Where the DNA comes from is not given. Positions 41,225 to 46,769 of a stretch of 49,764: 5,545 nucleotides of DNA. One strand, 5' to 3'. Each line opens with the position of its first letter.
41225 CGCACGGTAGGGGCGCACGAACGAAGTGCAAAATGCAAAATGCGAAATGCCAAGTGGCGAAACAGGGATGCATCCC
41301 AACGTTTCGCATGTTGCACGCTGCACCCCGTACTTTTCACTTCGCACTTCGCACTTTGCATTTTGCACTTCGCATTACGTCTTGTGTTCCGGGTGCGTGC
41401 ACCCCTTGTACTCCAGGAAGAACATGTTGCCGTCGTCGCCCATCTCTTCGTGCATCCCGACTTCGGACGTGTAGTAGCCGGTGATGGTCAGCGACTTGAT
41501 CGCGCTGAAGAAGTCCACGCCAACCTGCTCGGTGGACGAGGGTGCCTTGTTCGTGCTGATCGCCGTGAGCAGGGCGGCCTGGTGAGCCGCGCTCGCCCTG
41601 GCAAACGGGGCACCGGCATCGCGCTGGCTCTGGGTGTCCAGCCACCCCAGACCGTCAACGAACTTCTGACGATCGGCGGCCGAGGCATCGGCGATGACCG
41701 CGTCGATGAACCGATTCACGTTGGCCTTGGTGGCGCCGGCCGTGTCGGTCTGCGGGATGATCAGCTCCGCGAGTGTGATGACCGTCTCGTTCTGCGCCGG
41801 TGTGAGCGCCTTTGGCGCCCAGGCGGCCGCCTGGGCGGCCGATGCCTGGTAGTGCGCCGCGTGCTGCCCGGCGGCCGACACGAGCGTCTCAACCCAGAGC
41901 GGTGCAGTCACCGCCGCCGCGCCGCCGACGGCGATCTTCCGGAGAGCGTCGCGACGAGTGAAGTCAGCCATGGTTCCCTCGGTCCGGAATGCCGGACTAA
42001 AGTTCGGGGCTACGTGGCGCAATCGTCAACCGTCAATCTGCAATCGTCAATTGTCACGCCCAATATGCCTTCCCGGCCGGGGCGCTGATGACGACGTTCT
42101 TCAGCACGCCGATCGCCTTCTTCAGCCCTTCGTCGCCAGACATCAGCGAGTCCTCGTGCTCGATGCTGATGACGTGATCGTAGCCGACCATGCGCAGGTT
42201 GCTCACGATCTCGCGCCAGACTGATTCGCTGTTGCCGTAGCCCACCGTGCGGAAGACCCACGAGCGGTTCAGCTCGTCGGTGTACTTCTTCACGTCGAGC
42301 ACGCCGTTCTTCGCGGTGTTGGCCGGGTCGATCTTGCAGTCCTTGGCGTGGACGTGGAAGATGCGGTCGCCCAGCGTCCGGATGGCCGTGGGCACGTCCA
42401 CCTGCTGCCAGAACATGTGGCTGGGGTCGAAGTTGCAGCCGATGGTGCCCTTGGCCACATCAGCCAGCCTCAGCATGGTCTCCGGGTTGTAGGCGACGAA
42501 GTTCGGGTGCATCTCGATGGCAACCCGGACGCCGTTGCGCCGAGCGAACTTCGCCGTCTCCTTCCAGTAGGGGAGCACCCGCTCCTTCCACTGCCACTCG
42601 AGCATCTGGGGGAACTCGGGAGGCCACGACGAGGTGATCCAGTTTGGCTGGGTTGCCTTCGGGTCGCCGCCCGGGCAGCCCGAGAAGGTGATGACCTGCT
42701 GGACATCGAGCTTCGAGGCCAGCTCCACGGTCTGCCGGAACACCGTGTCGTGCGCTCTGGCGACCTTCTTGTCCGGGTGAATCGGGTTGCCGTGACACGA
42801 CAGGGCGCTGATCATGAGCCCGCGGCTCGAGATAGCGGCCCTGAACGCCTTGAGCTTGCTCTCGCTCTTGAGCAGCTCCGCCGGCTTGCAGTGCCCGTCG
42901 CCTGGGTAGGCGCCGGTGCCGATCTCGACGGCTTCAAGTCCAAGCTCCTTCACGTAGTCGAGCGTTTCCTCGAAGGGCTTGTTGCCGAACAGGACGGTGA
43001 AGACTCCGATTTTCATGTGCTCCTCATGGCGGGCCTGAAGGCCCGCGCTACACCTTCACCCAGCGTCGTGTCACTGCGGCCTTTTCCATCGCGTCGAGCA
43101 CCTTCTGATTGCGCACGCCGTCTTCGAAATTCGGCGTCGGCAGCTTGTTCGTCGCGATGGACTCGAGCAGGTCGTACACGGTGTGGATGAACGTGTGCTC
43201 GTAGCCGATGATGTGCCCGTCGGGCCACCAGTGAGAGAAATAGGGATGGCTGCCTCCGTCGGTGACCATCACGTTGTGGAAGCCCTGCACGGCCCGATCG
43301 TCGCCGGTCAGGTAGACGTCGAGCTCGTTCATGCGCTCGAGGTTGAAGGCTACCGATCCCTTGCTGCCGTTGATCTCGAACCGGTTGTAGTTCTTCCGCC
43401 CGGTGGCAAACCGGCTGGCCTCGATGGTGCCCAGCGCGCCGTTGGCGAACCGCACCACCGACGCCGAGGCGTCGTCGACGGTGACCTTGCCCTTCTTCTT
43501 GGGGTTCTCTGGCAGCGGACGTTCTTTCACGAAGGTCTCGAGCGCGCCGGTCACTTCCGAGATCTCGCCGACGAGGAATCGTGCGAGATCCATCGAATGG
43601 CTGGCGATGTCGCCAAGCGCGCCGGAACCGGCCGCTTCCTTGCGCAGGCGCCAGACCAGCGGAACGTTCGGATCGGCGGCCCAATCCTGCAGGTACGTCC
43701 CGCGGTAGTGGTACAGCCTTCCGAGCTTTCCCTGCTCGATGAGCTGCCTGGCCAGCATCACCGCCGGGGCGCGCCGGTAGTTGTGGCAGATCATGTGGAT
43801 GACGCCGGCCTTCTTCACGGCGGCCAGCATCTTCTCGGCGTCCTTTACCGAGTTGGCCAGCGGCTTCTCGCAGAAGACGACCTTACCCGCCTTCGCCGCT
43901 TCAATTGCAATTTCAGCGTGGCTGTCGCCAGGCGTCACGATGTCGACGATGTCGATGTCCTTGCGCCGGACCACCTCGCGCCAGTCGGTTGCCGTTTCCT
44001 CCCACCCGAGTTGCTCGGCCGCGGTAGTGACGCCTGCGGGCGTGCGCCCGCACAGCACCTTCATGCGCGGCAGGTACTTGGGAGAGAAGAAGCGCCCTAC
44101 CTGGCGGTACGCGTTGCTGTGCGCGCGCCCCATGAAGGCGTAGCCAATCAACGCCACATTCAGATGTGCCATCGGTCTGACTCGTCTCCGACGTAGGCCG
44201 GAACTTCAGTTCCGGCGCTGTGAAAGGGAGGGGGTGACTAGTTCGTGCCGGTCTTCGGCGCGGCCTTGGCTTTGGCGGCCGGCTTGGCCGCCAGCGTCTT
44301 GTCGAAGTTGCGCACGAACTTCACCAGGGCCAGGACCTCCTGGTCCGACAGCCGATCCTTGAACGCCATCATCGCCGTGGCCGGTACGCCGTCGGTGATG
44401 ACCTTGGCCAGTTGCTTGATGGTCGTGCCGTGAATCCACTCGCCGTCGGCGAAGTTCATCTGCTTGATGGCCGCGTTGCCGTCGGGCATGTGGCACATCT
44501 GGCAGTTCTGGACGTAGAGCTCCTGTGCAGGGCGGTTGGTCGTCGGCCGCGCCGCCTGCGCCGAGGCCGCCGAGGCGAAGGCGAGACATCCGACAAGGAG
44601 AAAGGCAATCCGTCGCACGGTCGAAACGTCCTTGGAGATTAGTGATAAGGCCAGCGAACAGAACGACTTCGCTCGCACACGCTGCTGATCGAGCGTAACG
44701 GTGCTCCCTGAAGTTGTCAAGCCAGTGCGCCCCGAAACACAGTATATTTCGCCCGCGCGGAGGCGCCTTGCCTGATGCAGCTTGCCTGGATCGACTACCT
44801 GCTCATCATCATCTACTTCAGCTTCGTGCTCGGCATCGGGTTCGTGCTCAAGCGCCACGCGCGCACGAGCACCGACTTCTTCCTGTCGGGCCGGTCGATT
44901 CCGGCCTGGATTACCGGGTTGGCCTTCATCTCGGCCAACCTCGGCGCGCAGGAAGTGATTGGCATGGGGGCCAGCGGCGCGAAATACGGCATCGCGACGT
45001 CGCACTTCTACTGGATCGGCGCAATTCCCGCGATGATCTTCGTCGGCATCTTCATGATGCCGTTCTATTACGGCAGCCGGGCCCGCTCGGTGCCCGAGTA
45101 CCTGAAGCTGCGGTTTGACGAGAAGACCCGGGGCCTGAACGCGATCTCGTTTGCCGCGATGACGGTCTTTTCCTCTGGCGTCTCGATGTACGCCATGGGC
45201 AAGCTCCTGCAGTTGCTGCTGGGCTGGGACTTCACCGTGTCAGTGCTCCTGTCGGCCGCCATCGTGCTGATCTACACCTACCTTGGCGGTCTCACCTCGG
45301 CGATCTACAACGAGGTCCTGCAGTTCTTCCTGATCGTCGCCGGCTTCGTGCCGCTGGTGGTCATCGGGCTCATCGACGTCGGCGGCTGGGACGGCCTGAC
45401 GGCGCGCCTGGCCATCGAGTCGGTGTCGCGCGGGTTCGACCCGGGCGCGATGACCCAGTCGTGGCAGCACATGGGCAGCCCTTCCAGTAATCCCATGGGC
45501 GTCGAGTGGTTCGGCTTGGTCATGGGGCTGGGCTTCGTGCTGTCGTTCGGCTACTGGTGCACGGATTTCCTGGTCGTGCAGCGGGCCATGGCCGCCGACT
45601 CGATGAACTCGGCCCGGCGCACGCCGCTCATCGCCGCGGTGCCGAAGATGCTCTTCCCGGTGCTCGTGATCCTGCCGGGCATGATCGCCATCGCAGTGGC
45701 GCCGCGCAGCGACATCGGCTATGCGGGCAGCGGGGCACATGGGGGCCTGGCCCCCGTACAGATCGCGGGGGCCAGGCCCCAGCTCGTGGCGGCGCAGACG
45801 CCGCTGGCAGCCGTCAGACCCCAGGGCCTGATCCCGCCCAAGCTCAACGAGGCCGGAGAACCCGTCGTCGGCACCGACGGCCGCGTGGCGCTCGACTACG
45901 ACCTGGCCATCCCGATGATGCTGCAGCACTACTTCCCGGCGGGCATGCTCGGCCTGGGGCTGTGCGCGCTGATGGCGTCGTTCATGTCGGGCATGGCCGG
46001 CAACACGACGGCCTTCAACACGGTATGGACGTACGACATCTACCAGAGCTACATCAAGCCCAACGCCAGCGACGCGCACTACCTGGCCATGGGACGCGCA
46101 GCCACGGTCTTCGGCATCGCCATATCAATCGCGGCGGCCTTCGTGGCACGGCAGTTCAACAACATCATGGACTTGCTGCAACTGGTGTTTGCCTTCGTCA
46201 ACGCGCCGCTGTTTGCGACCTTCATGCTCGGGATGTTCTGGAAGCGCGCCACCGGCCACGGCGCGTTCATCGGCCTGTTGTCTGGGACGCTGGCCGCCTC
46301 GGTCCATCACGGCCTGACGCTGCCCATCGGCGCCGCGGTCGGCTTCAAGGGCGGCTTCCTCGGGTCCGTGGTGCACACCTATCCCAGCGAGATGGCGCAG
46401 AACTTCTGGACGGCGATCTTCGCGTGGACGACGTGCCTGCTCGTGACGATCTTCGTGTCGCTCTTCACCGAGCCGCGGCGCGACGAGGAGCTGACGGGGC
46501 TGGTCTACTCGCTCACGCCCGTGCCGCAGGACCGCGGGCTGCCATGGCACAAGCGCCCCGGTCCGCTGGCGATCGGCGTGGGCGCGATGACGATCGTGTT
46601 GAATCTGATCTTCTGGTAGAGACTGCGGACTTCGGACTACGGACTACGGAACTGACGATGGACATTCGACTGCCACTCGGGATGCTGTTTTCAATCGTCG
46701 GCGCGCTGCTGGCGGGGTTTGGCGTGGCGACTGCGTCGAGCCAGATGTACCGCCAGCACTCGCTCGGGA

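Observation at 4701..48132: Intergenic spacers are systematically filled with 7-, 9- and 10-nt tandem arrays from a few recurring families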

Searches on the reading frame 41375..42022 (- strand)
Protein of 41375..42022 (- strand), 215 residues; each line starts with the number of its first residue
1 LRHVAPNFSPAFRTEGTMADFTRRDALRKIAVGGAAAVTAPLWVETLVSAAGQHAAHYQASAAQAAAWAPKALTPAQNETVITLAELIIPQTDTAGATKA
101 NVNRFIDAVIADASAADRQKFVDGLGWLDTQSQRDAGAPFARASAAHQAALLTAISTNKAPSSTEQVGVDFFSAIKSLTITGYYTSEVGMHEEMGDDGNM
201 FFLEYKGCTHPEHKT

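Call 65: search_protein_families(library=pfam, proteins=[window:41375-42022:-])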
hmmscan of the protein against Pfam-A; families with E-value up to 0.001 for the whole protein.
window:41375-42022:- (215 aa): 1 family
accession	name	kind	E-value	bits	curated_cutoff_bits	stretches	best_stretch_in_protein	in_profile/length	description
PF13618.11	Gluconate_2-dh3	-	4.9e-32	111.5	23.4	1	76-194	2-126/135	Gluconate 2-dehydrogenase subunit 3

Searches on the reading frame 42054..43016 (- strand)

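Call 65: search_protein_families(library=pfam, proteins=[window:42054-43016:-])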
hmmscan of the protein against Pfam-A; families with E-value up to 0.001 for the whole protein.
window:42054-43016:- (320 aa): 1 family
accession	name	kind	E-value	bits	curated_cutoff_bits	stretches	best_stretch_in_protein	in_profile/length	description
PF01261.30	AP_endonuc_2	-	3.2e-32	112.6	31.1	1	19-307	1-248/249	Xylose isomerase-like TIM barrel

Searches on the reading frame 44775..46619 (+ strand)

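Call 65: search_protein_families(library=pfam, proteins=[window:44775-46619:+])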
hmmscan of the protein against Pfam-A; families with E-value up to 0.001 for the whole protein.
window:44775-46619:+ (614 aa): 1 family
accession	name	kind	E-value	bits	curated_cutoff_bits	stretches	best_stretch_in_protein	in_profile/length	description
PF00474.23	SSF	-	5.2e-57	194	22.8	2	35-309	1-258/406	Sodium:solute symporter family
